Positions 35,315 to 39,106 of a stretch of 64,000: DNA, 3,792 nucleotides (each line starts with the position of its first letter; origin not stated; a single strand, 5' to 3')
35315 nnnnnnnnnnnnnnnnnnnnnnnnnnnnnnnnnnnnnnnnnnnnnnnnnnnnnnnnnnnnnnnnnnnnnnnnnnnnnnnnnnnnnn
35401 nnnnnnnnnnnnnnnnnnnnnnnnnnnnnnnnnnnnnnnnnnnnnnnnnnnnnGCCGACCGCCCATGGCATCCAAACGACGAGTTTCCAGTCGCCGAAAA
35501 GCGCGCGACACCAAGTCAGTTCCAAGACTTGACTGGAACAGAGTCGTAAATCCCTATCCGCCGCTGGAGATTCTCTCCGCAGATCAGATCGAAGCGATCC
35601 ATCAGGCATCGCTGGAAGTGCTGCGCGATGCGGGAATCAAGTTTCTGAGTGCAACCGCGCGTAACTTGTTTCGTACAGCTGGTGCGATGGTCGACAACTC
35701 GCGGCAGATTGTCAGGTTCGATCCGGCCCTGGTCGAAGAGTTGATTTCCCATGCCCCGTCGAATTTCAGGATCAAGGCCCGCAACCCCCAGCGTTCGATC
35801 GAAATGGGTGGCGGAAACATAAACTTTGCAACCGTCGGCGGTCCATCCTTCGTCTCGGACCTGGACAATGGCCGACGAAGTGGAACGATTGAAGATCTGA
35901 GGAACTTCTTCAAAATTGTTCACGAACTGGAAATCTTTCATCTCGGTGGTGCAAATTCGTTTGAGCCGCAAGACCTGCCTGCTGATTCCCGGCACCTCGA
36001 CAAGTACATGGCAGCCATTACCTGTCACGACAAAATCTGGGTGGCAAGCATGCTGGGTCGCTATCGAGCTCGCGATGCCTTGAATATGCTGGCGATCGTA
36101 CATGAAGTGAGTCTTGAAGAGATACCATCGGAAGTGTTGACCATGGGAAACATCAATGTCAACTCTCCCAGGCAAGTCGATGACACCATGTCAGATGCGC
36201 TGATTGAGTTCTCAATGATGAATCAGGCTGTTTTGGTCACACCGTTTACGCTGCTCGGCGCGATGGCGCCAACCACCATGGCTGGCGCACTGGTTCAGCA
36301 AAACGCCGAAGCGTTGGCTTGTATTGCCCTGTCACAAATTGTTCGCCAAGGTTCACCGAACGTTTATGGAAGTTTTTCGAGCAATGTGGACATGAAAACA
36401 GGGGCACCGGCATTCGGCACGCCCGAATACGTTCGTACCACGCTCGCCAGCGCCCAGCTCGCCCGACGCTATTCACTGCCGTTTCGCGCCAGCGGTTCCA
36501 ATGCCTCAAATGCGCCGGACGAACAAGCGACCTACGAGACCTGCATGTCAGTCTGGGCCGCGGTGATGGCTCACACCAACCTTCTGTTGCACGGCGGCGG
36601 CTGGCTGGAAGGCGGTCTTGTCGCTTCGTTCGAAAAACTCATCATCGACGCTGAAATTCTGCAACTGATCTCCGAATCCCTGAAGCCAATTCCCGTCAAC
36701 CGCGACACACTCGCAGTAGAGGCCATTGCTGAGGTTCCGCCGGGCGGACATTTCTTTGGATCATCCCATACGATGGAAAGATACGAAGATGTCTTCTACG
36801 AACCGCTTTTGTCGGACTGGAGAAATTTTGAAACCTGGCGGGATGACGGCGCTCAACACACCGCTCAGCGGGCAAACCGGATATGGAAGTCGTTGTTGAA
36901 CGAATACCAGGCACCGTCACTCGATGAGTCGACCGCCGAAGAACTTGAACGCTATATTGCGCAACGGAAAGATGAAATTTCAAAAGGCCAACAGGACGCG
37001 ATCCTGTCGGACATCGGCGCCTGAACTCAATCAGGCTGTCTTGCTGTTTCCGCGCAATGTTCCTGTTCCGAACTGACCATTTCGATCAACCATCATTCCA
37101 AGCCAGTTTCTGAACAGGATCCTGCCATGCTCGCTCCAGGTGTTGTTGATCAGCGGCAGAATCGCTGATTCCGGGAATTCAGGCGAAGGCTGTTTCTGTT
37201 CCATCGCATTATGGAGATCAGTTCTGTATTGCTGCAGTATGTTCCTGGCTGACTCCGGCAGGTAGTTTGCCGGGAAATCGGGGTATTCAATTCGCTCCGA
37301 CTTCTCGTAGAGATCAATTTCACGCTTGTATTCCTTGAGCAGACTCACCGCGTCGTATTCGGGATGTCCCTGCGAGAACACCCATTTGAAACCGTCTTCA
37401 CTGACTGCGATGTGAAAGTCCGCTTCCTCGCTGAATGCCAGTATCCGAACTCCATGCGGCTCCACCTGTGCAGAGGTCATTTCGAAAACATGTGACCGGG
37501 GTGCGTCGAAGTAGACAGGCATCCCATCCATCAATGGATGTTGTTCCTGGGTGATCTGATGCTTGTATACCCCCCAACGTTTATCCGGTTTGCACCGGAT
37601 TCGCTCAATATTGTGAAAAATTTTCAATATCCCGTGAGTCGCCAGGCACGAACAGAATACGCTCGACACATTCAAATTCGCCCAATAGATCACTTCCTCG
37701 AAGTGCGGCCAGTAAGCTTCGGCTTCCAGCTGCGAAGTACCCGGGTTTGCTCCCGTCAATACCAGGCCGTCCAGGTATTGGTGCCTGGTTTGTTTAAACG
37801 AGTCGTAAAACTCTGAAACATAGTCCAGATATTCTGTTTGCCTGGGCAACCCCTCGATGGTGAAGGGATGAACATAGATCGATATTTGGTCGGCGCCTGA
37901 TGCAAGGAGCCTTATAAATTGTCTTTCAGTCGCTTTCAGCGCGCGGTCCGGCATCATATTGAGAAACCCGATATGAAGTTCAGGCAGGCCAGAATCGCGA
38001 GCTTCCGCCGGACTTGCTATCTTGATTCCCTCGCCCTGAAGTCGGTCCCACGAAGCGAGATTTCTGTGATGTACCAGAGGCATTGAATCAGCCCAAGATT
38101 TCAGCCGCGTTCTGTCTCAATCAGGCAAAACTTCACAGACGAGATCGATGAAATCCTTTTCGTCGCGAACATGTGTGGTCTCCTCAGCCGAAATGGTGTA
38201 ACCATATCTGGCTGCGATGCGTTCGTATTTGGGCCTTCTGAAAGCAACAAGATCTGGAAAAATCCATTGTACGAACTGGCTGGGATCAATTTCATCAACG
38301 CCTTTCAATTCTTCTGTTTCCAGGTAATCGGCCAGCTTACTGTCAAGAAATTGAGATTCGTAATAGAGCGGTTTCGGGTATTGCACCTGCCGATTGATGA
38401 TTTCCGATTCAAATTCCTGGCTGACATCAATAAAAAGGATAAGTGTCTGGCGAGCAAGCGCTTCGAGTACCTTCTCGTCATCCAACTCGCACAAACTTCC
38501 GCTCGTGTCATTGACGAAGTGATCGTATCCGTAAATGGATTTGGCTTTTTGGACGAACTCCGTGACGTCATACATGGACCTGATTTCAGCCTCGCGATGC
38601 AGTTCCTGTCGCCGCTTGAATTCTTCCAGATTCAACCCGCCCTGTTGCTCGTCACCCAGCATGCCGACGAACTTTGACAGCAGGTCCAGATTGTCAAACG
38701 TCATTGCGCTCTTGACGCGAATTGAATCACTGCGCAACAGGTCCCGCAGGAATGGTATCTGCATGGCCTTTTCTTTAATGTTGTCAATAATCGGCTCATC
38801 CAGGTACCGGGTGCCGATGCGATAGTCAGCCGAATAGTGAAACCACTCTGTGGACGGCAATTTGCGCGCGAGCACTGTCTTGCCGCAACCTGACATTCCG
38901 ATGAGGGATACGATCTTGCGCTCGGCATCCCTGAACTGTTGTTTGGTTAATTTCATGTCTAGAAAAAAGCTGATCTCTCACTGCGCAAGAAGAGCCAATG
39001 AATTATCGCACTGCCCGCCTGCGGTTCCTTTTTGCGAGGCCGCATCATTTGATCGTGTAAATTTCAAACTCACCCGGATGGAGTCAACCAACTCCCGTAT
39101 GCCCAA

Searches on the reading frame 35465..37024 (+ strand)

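Call 48: search_protein_families(library=pfam, proteins=[window:35465-37024:+], max_evalue=0.001)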
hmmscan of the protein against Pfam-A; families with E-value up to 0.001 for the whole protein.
window:35465-37024:+ (519 aa): 1 family
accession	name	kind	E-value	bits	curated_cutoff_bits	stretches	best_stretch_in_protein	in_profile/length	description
PF06253.16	MTTB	-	4.9e-188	625.6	25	1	6-505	4-499/500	Trimethylamine methyltransferase (MTTB)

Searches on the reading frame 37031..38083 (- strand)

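Call 48: search_protein_families(library=pfam, proteins=[window:37031-38083:-], max_evalue=0.001)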
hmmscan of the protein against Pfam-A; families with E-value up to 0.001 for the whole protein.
window:37031-38083:- (350 aa): 2 families
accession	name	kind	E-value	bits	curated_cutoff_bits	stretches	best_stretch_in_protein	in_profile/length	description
PF04204.22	HTS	-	2.8e-68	230.6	27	1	3-333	2-293/298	Homoserine O-succinyltransferase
PF00117.34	GATase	-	0.00023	21.3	22.8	1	174-244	105-174/190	Glutamine amidotransferase class-I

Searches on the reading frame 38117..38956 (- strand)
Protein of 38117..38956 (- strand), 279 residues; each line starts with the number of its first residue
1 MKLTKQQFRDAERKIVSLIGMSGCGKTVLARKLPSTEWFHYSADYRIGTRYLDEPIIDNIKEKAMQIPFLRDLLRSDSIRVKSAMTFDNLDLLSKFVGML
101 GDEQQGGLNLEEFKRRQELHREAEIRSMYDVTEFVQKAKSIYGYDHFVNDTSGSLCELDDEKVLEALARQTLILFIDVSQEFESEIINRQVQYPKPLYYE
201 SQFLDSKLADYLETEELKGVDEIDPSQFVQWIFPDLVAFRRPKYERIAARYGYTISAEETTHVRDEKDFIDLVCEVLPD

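Call 48: search_protein_families(library=pfam, proteins=[window:38117-38956:-], max_evalue=0.001)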
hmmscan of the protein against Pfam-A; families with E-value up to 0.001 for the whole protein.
window:38117-38956:- (279 aa): 2 families
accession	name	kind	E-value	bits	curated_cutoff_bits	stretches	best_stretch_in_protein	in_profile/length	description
PF00931.28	NB-ARC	-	9.5e-05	22.2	23.5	1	5-33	10-38/248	NB-ARC domain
PF13401.12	AAA_22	-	0.00086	20.1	27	0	12-114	4-72/130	AAA domain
